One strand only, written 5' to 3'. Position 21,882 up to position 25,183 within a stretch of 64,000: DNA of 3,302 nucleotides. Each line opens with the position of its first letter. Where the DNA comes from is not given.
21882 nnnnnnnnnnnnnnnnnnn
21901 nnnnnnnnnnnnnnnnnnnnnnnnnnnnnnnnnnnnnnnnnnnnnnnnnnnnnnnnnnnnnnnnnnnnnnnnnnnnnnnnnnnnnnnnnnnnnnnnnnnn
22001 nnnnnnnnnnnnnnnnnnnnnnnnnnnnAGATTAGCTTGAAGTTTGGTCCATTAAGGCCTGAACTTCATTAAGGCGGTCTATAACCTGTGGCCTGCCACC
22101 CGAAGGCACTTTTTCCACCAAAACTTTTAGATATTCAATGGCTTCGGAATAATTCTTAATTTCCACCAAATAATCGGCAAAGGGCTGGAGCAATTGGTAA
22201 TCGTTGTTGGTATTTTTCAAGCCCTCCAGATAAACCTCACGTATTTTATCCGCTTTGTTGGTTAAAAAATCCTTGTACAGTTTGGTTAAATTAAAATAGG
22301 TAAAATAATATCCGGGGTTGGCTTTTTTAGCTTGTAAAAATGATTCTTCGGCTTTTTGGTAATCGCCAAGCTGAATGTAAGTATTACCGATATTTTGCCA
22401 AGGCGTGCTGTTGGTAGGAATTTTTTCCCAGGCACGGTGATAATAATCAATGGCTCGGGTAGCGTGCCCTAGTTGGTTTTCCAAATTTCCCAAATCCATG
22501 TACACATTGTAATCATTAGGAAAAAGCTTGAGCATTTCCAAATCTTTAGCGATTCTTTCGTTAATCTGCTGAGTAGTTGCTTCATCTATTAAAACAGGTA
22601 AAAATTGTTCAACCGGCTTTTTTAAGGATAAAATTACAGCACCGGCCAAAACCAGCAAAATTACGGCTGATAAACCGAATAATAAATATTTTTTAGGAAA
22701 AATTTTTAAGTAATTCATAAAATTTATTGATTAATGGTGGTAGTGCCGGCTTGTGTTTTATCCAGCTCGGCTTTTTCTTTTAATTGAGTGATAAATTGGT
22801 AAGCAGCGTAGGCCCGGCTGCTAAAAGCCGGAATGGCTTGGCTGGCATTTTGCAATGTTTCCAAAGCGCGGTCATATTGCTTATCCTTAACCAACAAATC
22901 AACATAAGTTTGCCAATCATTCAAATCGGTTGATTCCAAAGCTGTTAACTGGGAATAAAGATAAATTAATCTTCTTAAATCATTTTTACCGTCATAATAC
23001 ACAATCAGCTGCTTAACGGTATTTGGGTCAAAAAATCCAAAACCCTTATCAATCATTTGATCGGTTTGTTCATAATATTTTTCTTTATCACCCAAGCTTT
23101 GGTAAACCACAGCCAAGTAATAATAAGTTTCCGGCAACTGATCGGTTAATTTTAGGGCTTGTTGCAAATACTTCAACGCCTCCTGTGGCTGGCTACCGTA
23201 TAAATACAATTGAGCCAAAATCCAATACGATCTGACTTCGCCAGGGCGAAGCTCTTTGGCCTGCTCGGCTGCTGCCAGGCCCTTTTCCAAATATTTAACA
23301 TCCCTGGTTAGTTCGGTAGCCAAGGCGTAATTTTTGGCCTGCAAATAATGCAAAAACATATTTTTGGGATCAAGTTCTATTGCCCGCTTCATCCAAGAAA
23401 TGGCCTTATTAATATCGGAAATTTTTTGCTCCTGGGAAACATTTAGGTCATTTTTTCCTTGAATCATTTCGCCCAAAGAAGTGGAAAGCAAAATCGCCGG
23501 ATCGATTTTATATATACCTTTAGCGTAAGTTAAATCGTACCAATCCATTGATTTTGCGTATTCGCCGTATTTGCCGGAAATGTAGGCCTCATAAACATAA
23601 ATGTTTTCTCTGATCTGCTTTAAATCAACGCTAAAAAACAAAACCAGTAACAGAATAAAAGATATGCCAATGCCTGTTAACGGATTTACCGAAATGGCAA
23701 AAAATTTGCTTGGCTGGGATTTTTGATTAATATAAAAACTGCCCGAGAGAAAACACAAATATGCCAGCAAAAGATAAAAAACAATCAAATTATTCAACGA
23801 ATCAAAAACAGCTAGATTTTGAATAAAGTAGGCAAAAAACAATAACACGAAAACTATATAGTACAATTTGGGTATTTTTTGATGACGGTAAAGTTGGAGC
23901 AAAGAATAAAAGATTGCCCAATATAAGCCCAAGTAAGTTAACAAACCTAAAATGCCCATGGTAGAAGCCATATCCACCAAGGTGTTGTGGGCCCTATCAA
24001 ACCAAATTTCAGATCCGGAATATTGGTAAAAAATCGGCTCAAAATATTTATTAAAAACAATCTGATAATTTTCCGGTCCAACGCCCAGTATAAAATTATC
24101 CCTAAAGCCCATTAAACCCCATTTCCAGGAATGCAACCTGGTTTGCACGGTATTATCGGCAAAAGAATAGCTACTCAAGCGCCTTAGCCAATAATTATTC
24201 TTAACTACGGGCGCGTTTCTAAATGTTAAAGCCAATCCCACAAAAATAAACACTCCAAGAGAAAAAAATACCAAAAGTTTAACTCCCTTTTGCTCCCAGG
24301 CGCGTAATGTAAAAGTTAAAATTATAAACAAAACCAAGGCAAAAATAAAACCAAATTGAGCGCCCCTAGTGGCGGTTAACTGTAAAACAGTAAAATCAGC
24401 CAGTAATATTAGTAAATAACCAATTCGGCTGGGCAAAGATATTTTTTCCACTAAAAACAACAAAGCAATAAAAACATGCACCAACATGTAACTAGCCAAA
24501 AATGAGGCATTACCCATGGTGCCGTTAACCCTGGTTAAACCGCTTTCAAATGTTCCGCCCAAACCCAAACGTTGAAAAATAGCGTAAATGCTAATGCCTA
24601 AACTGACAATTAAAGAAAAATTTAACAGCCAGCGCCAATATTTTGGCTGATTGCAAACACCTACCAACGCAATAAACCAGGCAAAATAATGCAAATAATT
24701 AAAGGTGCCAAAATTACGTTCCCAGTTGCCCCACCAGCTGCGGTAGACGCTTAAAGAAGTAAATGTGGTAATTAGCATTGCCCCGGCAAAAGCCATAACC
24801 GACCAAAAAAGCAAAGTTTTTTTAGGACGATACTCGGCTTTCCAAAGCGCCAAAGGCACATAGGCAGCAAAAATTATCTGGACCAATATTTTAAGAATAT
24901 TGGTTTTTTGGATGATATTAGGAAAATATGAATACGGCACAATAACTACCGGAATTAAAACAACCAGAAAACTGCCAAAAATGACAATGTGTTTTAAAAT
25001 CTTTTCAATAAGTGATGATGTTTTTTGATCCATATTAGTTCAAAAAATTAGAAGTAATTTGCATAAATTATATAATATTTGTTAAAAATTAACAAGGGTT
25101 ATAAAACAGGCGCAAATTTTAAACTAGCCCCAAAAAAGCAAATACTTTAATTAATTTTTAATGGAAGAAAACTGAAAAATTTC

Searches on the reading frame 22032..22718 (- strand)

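Call 44: search_protein_families(library=pfam, proteins=[window:22032-22718:-], max_evalue=0.00001)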
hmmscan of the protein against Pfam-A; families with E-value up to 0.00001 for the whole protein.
window:22032-22718:- (228 aa): 12 families
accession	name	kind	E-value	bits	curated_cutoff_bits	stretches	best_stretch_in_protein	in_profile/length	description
PF00515.34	TPR_1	-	2e-12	46.8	27.8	1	107-137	4-34/34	Tetratricopeptide repeat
PF13181.12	TPR_8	-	2.9e-12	46.1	25.7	1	107-135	4-32/34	Tetratricopeptide repeat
PF07719.23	TPR_2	-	9.1e-12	44.6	27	1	107-136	4-33/34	Tetratricopeptide repeat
PF13428.12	TPR_14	-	1.7e-11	44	23.5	0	72-109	3-40/44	Tetratricopeptide repeat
PF14559.12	TPR_19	-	1.5e-09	38.5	25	1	84-136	5-57/68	Tetratricopeptide repeat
PF13431.12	TPR_17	-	7.3e-09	35.7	24.4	0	100-125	9-34/34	Tetratricopeptide repeat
PF23914.1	TPR_CcmH_CycH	-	4.5e-07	30.3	42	0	101-206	47-153/158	Cytochrome c-type biogenesis protein H TPR domain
PF13432.12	TPR_16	-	8.9e-07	29.7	32.7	0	111-136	4-63/65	Tetratricopeptide repeat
PF13174.12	TPR_6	-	1.4e-06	29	26.3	0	110-135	6-31/33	Tetratricopeptide repeat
PF13176.12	TPR_7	-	2.2e-06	27.8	27.9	0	107-131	2-28/36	Tetratricopeptide repeat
PF13424.12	TPR_12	-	2.6e-06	28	30.1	0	72-130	5-71/77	Tetratricopeptide repeat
PF13371.12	TPR_9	-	4.6e-06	27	35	0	62-101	21-60/73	Tetratricopeptide repeat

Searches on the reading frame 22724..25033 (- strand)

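Call 44: search_protein_families(library=pfam, proteins=[window:22724-25033:-], max_evalue=0.00001)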
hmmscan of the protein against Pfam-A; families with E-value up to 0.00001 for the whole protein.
window:22724-25033:- (769 aa): 5 families
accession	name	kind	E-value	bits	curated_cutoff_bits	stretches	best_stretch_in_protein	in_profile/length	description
PF04932.20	Wzy_C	-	7.4e-19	68.4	31.7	1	210-368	3-149/149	O-Antigen ligase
PF13414.12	TPR_11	-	4.9e-08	33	26.8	0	614-648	8-42/42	TPR repeat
PF07719.23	TPR_2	-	8.6e-07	29.1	27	0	602-630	3-31/34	Tetratricopeptide repeat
PF13424.12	TPR_12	-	9.2e-07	29.4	30.1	0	580-629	24-74/77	Tetratricopeptide repeat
PF13428.12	TPR_14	-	1.1e-06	29.1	23.5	0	602-641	3-42/44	Tetratricopeptide repeat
